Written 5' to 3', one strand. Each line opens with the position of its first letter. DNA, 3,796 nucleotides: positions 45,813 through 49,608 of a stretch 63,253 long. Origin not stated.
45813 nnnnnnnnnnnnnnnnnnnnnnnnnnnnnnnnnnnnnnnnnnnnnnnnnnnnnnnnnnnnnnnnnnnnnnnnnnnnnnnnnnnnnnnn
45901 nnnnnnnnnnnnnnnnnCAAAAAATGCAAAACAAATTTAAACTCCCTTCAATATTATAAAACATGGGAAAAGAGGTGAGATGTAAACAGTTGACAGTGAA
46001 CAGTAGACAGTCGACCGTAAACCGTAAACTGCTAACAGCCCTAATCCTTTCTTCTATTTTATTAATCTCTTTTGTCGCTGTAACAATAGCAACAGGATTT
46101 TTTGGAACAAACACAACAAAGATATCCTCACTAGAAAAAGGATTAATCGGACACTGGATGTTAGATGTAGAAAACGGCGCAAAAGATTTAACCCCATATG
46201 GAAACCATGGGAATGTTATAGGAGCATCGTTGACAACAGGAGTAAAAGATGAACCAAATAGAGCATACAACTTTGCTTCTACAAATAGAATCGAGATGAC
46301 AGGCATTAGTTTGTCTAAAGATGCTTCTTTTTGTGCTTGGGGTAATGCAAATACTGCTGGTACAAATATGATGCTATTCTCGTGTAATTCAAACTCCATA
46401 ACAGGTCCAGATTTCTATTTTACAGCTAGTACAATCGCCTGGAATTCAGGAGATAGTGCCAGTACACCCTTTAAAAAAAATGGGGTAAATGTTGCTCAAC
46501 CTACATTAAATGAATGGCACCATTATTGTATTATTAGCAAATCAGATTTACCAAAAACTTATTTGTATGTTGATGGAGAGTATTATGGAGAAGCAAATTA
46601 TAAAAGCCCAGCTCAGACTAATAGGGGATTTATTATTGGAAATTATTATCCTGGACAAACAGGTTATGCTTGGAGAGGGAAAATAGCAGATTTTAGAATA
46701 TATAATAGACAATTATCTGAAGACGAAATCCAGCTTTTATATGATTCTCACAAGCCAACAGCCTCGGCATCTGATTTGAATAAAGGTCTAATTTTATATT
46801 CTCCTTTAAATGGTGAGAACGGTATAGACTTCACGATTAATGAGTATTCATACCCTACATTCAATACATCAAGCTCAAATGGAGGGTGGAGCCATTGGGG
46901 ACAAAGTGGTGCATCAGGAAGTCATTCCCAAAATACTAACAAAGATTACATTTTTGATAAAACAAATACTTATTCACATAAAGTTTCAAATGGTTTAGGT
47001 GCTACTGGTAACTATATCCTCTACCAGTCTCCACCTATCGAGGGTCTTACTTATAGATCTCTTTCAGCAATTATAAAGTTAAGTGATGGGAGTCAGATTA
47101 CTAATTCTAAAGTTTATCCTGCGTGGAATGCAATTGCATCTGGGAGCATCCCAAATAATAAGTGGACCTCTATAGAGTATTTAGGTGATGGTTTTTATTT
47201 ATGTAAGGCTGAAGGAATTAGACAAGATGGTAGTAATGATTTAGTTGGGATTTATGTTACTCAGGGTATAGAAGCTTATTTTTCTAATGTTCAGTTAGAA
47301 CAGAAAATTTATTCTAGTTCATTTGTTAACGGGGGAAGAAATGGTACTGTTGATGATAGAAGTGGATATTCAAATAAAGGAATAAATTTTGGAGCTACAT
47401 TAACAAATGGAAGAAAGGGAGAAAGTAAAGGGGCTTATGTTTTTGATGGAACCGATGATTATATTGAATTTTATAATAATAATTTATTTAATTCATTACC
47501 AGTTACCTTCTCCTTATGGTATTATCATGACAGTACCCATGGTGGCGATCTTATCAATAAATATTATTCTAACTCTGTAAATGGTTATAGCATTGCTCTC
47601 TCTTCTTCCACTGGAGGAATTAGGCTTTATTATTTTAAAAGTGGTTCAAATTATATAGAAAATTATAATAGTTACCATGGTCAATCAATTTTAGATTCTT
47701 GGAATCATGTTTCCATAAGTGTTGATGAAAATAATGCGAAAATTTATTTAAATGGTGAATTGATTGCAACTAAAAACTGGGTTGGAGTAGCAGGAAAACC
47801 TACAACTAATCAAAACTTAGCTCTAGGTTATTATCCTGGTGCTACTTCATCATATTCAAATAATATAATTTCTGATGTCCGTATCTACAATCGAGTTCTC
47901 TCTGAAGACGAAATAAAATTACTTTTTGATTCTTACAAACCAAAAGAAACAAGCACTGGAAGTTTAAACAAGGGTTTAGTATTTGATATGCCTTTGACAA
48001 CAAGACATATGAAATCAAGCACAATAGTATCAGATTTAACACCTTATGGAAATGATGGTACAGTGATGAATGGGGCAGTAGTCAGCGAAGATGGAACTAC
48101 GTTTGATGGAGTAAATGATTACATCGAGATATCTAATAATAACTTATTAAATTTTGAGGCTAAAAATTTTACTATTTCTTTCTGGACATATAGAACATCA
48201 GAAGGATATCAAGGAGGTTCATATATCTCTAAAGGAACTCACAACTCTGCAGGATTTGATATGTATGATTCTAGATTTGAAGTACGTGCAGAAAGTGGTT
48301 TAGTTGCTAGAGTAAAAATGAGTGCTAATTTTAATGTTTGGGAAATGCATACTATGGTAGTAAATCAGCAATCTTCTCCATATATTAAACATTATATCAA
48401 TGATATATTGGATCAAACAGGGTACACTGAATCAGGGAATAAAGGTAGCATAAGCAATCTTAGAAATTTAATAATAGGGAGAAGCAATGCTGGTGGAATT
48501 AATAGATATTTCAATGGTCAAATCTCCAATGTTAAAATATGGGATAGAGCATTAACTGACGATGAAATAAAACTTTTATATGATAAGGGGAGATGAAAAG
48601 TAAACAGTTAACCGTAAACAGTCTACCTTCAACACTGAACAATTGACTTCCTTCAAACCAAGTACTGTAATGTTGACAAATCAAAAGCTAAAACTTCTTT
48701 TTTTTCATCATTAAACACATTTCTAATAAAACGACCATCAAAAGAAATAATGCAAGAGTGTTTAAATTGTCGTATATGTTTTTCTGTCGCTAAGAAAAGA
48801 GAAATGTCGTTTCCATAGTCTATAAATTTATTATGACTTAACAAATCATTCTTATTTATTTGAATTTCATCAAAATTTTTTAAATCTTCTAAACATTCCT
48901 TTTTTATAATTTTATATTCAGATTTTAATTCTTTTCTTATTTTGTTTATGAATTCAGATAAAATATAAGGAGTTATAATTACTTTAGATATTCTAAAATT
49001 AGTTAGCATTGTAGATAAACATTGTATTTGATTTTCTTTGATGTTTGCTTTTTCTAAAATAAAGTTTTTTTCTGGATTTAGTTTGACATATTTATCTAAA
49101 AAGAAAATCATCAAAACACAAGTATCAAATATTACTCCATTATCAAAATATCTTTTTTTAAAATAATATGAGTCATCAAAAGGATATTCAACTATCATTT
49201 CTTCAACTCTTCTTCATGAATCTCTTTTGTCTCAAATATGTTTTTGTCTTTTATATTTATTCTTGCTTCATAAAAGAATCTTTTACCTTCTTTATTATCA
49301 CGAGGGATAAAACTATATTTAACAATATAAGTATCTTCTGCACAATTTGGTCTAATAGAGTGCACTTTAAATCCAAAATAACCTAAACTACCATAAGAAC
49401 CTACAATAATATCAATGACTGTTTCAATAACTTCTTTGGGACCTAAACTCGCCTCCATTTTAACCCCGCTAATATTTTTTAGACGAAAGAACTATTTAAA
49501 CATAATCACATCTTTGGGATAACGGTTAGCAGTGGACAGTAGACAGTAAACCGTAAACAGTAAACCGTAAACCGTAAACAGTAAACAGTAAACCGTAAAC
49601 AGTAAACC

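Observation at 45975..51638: Accessory island bounded by a perfect 16-bp terminal inverted repeat and partitioned into gene cassettes by six blocks of a 7-bp [A/C]GTNNAC repeat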

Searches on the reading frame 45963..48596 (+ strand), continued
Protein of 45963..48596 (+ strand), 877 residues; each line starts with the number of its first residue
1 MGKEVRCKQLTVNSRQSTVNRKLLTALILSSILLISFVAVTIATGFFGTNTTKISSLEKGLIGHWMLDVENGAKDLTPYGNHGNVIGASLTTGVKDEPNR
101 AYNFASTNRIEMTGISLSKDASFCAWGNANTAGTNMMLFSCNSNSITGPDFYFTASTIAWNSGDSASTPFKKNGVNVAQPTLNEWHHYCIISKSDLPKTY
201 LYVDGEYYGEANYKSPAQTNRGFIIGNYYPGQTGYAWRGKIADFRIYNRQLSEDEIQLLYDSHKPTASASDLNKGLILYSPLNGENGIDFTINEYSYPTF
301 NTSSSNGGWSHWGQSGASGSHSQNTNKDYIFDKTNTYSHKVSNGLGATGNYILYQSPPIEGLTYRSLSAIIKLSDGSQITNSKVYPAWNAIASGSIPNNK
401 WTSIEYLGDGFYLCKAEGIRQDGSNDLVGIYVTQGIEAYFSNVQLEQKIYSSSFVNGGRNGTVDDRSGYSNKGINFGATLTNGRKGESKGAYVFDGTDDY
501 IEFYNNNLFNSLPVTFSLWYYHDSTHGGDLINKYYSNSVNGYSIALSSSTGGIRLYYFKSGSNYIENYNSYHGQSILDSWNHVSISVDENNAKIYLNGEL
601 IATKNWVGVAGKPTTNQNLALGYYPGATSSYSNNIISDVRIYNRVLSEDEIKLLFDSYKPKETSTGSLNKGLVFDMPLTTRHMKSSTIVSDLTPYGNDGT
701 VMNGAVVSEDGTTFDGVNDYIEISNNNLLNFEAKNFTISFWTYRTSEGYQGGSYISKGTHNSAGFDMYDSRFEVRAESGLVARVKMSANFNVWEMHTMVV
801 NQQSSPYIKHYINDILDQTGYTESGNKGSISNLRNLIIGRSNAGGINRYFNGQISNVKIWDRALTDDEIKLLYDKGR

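Call 64: search_protein_families(library=ncbifam, proteins=[L347:12162-12479:-, L347:12555-12842:-, L347:9711-9950:-, L347:9380-9619:-], max_evalue=0.1)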
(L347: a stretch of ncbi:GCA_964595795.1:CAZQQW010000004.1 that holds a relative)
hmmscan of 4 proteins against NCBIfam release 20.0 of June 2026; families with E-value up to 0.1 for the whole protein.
L347:12162-12479:- (105 aa): 2 families
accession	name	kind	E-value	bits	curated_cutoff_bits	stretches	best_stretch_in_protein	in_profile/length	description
TIGR02116.1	toxin_Txe_YoeB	equivalog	0.00063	19.9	51.8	1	12-88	4-75/80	Txe/YoeB family addiction module toxin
TIGR02385.1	RelE_StbE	subfamily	0.01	16.3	27.9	1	43-87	50-77/88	type II toxin-antitoxin system mRNA interferase toxin, RelE/StbE family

L347:12555-12842:- (95 aa): 0 families

L347:9711-9950:- (79 aa): 1 family
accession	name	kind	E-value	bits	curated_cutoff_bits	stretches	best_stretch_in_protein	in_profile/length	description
TIGR01337.1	apcB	equivalog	0.069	13.1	228.15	1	10-68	20-80/167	allophycocyanin subunit beta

L347:9380-9619:- (79 aa): 1 family
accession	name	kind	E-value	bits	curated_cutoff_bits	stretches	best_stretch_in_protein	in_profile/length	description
NF041099.2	keto_glucon_epim_IolO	equivalog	0.0044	16.4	300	1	19-75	151-209/269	5-keto-L-gluconate epimerase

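Call 65: search_protein_families(library=padloc, proteins=[L347:12162-12479:-, L347:12555-12842:-], max_evalue=0.1)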
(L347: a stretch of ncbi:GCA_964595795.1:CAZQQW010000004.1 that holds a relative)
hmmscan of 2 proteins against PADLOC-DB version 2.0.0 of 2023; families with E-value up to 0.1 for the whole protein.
L347:12162-12479:- (105 aa): 1 family
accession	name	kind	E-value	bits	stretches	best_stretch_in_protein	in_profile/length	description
PDLC01935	CARF7--CARF_RelE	-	0.024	12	1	8-102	262-350/369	-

L347:12555-12842:- (95 aa): 0 families

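Call 73: list_cluster_members(proteins=[window:45963-48596:+, window:49774-50547:+, P0127, P0129, P0130, P0128])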
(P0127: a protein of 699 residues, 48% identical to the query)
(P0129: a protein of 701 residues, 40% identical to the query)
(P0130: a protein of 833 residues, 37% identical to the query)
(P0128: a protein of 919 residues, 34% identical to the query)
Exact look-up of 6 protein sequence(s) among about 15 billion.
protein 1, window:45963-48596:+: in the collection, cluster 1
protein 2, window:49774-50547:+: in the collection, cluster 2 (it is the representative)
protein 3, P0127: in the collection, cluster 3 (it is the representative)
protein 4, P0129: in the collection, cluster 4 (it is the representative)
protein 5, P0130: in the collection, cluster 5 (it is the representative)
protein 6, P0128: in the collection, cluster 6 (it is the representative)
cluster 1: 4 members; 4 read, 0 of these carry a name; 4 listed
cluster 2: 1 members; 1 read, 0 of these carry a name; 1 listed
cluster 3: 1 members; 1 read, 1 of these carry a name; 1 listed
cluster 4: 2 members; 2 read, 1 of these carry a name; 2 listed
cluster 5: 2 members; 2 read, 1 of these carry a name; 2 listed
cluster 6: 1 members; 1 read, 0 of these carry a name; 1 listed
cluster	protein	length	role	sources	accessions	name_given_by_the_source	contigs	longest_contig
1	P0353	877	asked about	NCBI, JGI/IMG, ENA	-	-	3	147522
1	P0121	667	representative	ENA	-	-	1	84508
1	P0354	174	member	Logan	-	-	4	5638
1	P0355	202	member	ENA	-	-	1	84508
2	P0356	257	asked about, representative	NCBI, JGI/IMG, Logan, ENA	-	-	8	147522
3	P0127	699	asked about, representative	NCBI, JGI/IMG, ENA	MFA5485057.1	MAG: LamG domain-containing protein [Candidatus Pacearchaeota archaeon]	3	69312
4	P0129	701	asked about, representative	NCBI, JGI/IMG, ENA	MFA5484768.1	MAG: LamG domain-containing protein [Candidatus Pacearchaeota archaeon]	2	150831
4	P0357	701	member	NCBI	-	-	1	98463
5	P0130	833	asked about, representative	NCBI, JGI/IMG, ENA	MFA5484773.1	MAG: LamG domain-containing protein [Candidatus Pacearchaeota archaeon]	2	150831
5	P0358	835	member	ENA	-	-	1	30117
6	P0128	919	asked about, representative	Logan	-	-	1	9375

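Call 75: find_encoding_contigs(protein=P0358, flank=10000, max_places=2)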
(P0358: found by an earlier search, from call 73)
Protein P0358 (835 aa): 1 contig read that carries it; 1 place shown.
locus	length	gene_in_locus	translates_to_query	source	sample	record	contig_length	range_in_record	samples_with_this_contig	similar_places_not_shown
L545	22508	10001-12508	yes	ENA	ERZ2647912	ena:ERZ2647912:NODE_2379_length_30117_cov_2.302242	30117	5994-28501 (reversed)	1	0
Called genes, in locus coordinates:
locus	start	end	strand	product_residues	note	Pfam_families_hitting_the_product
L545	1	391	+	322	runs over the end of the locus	PF13229:Beta_helix (weak)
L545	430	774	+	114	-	-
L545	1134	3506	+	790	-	-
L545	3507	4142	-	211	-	PF00702:Hydrolase, PF12710:HAD (weak), PF13419:HAD_2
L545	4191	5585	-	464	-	-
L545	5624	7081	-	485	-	PF00587:tRNA-synt_2b, PF03129:HGTP_anticodon, PF09180:ProRS-C_1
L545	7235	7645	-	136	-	-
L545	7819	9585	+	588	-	PF00176:SNF2-rel_dom, PF00270:DEAD, PF04851:ResIII, PF00271:Helicase_C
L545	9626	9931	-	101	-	-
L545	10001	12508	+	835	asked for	PF13385:Laminin_G_3, PF00354:Pentaxin (faint), PF02210:Laminin_G_2 (faint), PF02973:Sialidase (faint), PF13385:Laminin_G_3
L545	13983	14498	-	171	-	PF06745:ATPase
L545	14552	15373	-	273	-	PF05707:Zot (faint)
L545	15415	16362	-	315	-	PF01909:NTP_transf_2 (weak), PF18765:Polbeta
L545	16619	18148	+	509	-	PF08915:tRNA-Thr_ED, PF00587:tRNA-synt_2b, PF03129:HGTP_anticodon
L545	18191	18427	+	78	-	-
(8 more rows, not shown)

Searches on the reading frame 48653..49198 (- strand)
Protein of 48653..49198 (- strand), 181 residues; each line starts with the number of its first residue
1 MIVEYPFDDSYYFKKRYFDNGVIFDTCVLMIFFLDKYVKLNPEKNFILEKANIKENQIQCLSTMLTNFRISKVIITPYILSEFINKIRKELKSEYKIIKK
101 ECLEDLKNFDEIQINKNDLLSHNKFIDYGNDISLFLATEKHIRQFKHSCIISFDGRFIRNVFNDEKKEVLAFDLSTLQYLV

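Call 21: search_protein_families(library=pfam, proteins=[window:48653-49198:-], max_evalue=0.01)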
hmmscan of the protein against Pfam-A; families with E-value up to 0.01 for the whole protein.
window:48653-49198:- (181 aa): 0 families

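Call 64: search_protein_families(library=ncbifam, proteins=[window:48653-49198:-], max_evalue=0.1)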
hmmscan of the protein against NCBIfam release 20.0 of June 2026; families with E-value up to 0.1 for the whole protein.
window:48653-49198:- (181 aa): 0 families

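Call 65: search_protein_families(library=padloc, proteins=[window:48653-49198:-], max_evalue=0.1)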
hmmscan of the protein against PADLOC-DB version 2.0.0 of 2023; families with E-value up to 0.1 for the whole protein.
window:48653-49198:- (181 aa): 0 families

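Call 76: search_solved_structures(query=window:48653-49198:-, max_evalue=5)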
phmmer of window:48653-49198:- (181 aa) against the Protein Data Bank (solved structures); distinct sequences matched with E-value up to 5: 1.
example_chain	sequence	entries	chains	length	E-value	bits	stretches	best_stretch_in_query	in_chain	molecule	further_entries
4nps_A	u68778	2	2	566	0.07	16.7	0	83-128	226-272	Bartonella effector protein (Bep) substrate of VirB T4SS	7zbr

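Call 82: predict_structure(protein=window:48653-49198:-)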
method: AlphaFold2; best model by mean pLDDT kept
length: 181 residues; sequences in the alignment: 1
mean_pLDDT: 33.3   pTM: 0.24
mean pLDDT of the five models: 33.3, 32.4, 30.7, 30.6, 28.1
residues with pLDDT >= 90: 0; 70-90: 0; 50-70: 0; < 50: 181
segments of 3 or more residues with pLDDT < 50: 1-181
pLDDT, mean of each block of 10 residues (from residue 1): 28 36 34 37 39 42 42 34 39 29 31 27 30 29 29 31 31 33 27
secondary structure, 60 per line:
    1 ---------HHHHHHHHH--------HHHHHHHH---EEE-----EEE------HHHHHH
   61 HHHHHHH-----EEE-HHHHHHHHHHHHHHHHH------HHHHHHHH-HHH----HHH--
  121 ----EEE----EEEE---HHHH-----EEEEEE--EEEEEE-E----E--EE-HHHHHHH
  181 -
elements in order: H10-18 H27-34 E38-40 E46-48 H55-67 E73-75 H77-93 H100-107 E125-127 E132-135 H139-142 E148-153 E156-161 H174-180

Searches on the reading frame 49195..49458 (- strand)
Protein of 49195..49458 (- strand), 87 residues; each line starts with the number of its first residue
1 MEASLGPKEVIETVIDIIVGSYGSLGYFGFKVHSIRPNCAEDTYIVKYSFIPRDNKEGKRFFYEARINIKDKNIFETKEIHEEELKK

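Call 21: search_protein_families(library=pfam, proteins=[window:49195-49458:-], max_evalue=0.01)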
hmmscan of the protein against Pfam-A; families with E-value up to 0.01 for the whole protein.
window:49195-49458:- (87 aa): 0 families

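Call 64: search_protein_families(library=ncbifam, proteins=[window:49195-49458:-], max_evalue=0.1)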
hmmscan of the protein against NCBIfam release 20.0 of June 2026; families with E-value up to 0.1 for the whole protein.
window:49195-49458:- (87 aa): 1 family
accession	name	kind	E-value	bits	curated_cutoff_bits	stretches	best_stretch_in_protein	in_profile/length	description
NF047904.1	MmDecMmdE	equivalog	0.078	12.9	65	1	5-38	9-42/57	methylmalonyl-CoA decarboxylase subunit epsilon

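Call 65: search_protein_families(library=padloc, proteins=[window:49195-49458:-], max_evalue=0.1)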
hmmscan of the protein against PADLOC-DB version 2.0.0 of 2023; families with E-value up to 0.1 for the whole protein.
window:49195-49458:- (87 aa): 1 family
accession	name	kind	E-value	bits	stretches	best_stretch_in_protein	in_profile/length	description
PDLC03681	HEase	-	0.024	12.2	1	27-70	43-87/218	homing endonuclease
